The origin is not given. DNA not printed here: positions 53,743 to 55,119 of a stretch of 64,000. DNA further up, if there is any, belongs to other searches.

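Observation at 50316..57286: Translationally coupled four-gene operon of unknown function: giant scaffold, Hsp70 relic, TPR-like protein, membrane coiled-coil protein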

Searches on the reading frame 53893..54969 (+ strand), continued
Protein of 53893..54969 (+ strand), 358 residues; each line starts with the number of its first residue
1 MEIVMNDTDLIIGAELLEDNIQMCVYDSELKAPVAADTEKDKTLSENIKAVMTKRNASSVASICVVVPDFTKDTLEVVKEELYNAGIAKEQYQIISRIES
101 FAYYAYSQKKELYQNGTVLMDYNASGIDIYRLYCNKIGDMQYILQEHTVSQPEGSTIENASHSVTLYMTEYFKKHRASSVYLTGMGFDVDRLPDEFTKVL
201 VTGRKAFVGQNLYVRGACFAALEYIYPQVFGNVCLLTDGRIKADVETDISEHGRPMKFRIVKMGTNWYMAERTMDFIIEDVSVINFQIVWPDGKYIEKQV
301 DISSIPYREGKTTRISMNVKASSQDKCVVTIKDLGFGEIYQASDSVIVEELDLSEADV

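Call 43: find_encoding_contigs(protein=P0047, flank=10000, max_places=2)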
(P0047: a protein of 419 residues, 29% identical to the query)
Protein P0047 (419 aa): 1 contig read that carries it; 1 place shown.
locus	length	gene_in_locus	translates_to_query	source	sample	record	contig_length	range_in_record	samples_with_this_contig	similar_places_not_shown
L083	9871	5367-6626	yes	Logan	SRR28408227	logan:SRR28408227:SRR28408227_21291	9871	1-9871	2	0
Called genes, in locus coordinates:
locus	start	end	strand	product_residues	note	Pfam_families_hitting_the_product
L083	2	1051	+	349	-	?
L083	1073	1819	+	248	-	PF00121:TIM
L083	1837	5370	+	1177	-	PF18984:DUF5717_N, PF18983:DUF5717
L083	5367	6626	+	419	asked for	PF18980:DUF5716_C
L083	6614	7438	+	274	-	-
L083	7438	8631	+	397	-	-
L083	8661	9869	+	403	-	?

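Call 53: find_homologous_proteins(query=L081:2373-5084:+, max_evalue=0.001)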
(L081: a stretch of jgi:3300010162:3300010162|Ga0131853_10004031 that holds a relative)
Query L081:2373-5084:+ (903 aa): 26 proteins with E <= 0.001 among 8000 candidates.
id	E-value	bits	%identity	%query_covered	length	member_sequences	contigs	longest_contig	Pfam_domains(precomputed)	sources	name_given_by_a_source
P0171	0.0e+0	2043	100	100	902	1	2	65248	PF18984.6,PF18983.6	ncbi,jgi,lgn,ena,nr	ncbi:MAG: DUF5717 family protein [Defluviitaleaceae bacterium]|nr:DUF5717 family protein [Defluviita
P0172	0.0e+0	1166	57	100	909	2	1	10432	PF18984.6,PF18983.6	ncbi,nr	ncbi:MAG: DUF5717 family protein [Clostridiales bacterium]|nr:DUF5717 family protein [Clostridiales 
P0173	0.0e+0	1140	55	100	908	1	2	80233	PF18984.6,PF18983.6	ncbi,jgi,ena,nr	ncbi:MAG: DUF5717 family protein [Defluviitaleaceae bacterium]|nr:DUF5717 family protein [Defluviita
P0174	0.0e+0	1121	54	100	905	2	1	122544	PF18984.6,PF18983.6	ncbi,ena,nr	ncbi:MAG: DUF5717 family protein [Defluviitaleaceae bacterium]|nr:DUF5717 family protein [Defluviita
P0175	0.0e+0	1120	55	100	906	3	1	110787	PF18984.6,PF18983.6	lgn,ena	-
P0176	0.0e+0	1116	55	100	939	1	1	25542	PF18984.6,PF18983.6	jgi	jgi:hypothetical protein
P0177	0.0e+0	1061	53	100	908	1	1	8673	PF18984.6,PF18983.6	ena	-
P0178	0.0e+0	1056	52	100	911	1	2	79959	PF18984.6,PF18983.6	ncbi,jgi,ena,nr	ncbi:MAG: DUF5717 family protein [Defluviitaleaceae bacterium]|nr:DUF5717 family protein [Defluviita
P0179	0.0e+0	1026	52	100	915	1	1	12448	PF18984.6,PF18983.6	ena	-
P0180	2.4e-263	895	48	100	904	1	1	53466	PF18984.6,PF18983.6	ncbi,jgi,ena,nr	ncbi:MAG: DUF5717 family protein [Defluviitaleaceae bacterium]|nr:DUF5717 family protein [Defluviita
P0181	6.6e-256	870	45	100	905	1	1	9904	PF18984.6,PF18983.6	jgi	jgi:hypothetical protein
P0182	2.8e-254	865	46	100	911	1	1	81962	PF18984.6,PF18983.6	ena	-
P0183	4.6e-253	860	45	100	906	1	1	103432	PF18984.6,PF18983.6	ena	-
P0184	1.1e-252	859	45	100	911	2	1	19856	PF18984.6,PF18983.6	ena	-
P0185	3.8e-251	854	45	100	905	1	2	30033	PF18984.6,PF18983.6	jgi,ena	-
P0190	8.4e-240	817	44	100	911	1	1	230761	PF18984.6,PF18983.6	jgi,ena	-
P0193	5.5e-211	721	42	97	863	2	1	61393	PF18984.6,PF13428.13,PF18983.6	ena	-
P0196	3.4e-177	610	36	100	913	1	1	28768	PF18984.6,PF18983.6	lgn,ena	-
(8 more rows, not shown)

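Call 54: find_encoding_contigs(protein=P0196, flank=10000, max_places=1)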
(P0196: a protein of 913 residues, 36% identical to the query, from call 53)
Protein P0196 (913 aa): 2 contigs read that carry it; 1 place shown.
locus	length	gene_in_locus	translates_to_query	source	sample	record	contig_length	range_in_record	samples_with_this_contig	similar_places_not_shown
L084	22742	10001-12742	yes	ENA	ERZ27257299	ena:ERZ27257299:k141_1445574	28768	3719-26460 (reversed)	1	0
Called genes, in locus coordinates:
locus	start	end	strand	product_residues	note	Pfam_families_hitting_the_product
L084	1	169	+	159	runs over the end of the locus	-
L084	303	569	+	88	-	PF01649:Ribosomal_S20p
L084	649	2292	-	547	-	PF03934:T2SSK (faint), PF12836:HHH_3 (weak), PF14579:HHH_6 (faint), PF12836:HHH_3 (weak)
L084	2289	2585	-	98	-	PF01985:CRS1_YhbY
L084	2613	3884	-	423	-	PF01018:GTP1_OBG, PF02421:FeoB_N, PF01926:MMR_HSR1, PF09269:DUF1967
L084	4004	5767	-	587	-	PF08439:Peptidase_M3_N, PF01432:Peptidase_M3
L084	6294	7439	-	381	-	PF00768:Peptidase_S11, PF02113:Peptidase_S13 (faint), PF07943:PBP5_C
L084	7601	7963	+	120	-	PF01245:Ribosomal_L19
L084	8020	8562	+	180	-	PF10502:Peptidase_S26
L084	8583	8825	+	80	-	PF01479:S4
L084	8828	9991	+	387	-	PF18984:DUF5717_N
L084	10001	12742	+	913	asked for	PF18984:DUF5717_N, PF18983:DUF5717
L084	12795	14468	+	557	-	PF00012:HSP70, PF06723:MreB_Mbl (faint)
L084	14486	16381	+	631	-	PF01025:GrpE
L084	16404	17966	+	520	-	PF00012:HSP70 (faint), PF18980:DUF5716_C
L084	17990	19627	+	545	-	PF00012:HSP70, PF06723:MreB_Mbl (weak), PF18980:DUF5716_C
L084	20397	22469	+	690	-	PF00012:HSP70, PF06723:MreB_Mbl, PF00092:VWA (weak), PF25106:VWA_4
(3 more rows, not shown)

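Call 55: find_encoding_contigs(protein=P0190, flank=10000, max_places=1)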
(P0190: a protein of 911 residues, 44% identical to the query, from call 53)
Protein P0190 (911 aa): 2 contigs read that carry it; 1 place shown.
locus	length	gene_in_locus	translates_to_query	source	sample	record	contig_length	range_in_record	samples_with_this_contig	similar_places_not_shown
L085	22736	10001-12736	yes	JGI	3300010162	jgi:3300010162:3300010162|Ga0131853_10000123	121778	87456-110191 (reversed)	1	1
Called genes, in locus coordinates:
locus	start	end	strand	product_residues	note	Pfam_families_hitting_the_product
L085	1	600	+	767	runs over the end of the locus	PF02384:N6_Mtase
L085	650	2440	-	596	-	PF01336:tRNA_anti-codon, PF00152:tRNA-synt_2, PF02938:GAD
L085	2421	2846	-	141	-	PF05168:HEPN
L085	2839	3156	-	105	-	PF18765:Polbeta, PF01909:NTP_transf_2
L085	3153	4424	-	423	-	PF13393:tRNA-synt_His, PF00587:tRNA-synt_2b, PF03129:HGTP_anticodon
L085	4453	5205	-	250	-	PF00753:Lactamase_B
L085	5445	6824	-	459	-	PF01425:Amidase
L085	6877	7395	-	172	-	-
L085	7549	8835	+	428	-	-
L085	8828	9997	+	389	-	PF18984:DUF5717_N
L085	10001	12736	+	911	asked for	PF18984:DUF5717_N, PF18983:DUF5717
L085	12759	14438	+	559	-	PF00012:HSP70, PF06723:MreB_Mbl (faint)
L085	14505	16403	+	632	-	PF01025:GrpE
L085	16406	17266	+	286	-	-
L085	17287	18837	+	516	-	PF00012:HSP70 (weak), PF18980:DUF5716_C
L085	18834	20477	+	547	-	PF00012:HSP70, PF06723:MreB_Mbl, PF18980:DUF5716_C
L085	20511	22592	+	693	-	PF00012:HSP70, PF06723:MreB_Mbl, PF00012:HSP70, PF00092:VWA, PF13519:VWA_2 (weak), PF25106:VWA_4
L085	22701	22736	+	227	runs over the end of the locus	PF12844:HTH_19, PF13560:HTH_31 (faint), PF01381:HTH_3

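Call 56: find_encoding_contigs(protein=P0193, flank=10000, max_places=1)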
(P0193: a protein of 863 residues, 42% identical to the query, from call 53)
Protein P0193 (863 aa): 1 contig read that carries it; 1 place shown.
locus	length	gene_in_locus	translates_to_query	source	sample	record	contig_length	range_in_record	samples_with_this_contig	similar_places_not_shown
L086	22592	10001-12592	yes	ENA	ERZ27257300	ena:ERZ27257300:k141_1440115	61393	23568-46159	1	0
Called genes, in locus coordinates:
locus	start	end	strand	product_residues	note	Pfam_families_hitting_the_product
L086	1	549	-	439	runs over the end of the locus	PF03952:Enolase_N, PF00113:Enolase_C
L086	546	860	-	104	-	-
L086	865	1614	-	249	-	PF00121:TIM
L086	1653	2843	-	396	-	PF00162:PGK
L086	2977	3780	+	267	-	PF02811:PHP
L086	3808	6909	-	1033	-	PF00133:tRNA-synt_1, PF09334:tRNA-synt_1g, PF08264:Anticodon_1, PF19302:DUF5915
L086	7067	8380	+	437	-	-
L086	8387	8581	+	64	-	-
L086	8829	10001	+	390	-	PF18984:DUF5717_N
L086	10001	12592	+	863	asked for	PF13428:TPR_14 (faint), PF18984:DUF5717_N, PF18983:DUF5717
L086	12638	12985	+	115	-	PF11969:DcpS_C (weak), PF01230:HIT (weak)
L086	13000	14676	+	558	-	PF00012:HSP70, PF06723:MreB_Mbl (weak)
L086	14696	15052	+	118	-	PF18115:Tudor_3 (faint)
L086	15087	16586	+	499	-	PF01025:GrpE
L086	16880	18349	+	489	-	-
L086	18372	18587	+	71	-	-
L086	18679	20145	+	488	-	-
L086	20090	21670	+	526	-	-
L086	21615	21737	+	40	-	-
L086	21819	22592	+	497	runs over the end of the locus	PF18980:DUF5716_C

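Call 62: find_related_loci(query=A1, collection=viral_contigs, flank=5000)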
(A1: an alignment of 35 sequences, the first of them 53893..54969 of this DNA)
Query A1 (358 aa) in viral_contigs; peptide patterns used: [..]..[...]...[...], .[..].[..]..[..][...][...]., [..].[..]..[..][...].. (x = any residue, [..] = any of these).
51 stretches matched a pattern; 1 encode a relative of the query (tblastn E <= 1e-3); 1 distinct loci.
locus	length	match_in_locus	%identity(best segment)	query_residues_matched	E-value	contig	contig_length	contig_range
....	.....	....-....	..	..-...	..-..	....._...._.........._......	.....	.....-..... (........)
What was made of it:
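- One relative among 2.9 million viral contigs (call 62).
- Tried and rejected: One relative in IMG/VR (call 62).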

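Call 75: search_protein_representatives(alignment_id=A1)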
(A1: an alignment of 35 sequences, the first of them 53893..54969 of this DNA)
Query: 35 sequences, 388 profile positions. Proteins with E-value up to 0.001 (for the whole library): 1381; up to 1e-10: 1021; up to 1e-30: 624. The best 150 are listed.
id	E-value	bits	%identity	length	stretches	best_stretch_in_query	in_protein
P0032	2.7e-151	520.5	-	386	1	1-385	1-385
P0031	9.4e-149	512.1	-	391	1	2-386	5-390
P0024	7.1e-141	486.2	-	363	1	1-386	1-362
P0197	7.1e-130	449.9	-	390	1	1-385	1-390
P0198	5.2e-125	433.9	-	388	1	4-385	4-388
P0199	2.1e-116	405.6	-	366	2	60-385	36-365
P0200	9.9e-116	403.4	-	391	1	4-385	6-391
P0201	3.2e-115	401.7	-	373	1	1-385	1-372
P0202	5.0e-115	401.1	-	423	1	2-386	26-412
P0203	4.1e-113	394.8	-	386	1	6-385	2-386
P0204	1.2e-112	393.2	-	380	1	1-385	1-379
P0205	1.0e-102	360.5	-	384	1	6-385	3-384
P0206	1.1e-102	360.4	-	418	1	4-384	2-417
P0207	5.0e-102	358.3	-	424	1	4-385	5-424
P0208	8.5e-101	354.2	-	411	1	5-385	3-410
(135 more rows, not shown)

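Call 93: search_protein_families(library=pfam, proteins=[L085:7549-8835:+, L085:8828-9997:+, L085:10001-12736:+, L085:12759-14438:+, L085:14505-16403:+, L085:16406-17266:+, L085:17287-18837:+, L085:18834-20477:+, L085:20511-22592:+], max_evalue=0.001)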
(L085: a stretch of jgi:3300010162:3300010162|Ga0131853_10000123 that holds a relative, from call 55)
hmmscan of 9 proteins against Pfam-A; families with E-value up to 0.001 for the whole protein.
L085:7549-8835:+ (428 aa): 1 family
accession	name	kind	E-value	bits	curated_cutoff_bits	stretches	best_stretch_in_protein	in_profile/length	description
PF05064.18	Nsp1_C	-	0.00023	21.4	24.1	0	304-355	54-105/114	Nsp1-like C-terminal region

L085:8828-9997:+ (389 aa): 1 family
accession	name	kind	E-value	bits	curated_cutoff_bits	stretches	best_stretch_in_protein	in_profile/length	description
PF18984.5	DUF5717_N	-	4e-36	124.7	25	1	9-259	14-263/875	Family of unknown function (DUF5717)N-terminal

L085:10001-12736:+ (911 aa): 2 families
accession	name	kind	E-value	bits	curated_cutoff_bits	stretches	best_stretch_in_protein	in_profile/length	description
PF18984.5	DUF5717_N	-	6.4e-27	94.2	25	1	56-594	340-867/875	Family of unknown function (DUF5717)N-terminal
PF18983.5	DUF5717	-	3.9e-23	82.5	25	1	608-896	3-292/306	Family of unknown function (DUF5717)C-terminal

L085:12759-14438:+ (559 aa): 2 families
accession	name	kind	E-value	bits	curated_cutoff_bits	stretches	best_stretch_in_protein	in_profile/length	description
PF00012.26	HSP70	-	1.2e-69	235.6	20.6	1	14-544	2-487/599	Hsp70 protein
PF06723.19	MreB_Mbl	-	1.4e-06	27.8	27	1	140-248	96-192/327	MreB/Mbl protein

L085:14505-16403:+ (632 aa): 1 family
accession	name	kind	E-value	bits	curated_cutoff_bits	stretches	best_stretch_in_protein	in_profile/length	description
PF01025.24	GrpE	-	2.1e-12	47.5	25.8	1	506-629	46-162/165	GrpE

L085:16406-17266:+ (286 aa): 0 families

L085:17287-18837:+ (516 aa): 2 families
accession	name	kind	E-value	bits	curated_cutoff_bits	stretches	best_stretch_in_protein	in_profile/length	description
PF18980.5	DUF5716_C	-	5.2e-28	98.3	34.7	1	298-515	81-295/296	Family of unknown function (DUF5716) C-terminal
PF00012.26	HSP70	-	1.6e-06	27.1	20.6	1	114-482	112-471/599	Hsp70 protein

L085:18834-20477:+ (547 aa): 3 families
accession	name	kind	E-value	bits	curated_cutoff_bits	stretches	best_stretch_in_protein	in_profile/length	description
PF00012.26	HSP70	-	4.5e-60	204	20.6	2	106-510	101-477/599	Hsp70 protein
PF06723.19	MreB_Mbl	-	7.1e-11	42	27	1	118-386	73-318/327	MreB/Mbl protein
PF18980.5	DUF5716_C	-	1.9e-09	37.3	34.7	1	303-530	84-287/296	Family of unknown function (DUF5716) C-terminal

L085:20511-22592:+ (693 aa): 5 families
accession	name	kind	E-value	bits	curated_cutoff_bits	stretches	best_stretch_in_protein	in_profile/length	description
PF00012.26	HSP70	-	7.3e-95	318.8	20.6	2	84-481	106-495/599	Hsp70 protein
PF06723.19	MreB_Mbl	-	1.3e-16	60.8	27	1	4-358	4-318/327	MreB/Mbl protein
PF25106.1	VWA_4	-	1e-11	45.2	27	1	507-628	2-113/169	von Willebrand factor A domain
PF00092.34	VWA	-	1e-08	36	23.8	1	506-674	1-164/174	von Willebrand factor type A domain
PF13519.12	VWA_2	-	3.8e-07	31.1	27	1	507-619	1-106/107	von Willebrand factor type A domain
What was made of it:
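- On Hsp70 family (PF00012): Distant DUF5716 members do pass, at 27.1 bits (call 93).
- Closest known: Canonical bacterial DnaK-DnaJ-GrpE. Same: The Defluviitaleaceae relatives sit next to a GrpE-domain protein (call 93).
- The sequence bridge is direct: a Defluviitaleaceae DUF5716 member passes Pfam's HSP70 cut-off (27.1 against 20.6 bits), and its Hsp70 neighbour passes the DUF5716_C cut-off (37.3 against 34.7 bits) (call 93). The relatives sit with GrpE and bona fide Hsp70s (call 93).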
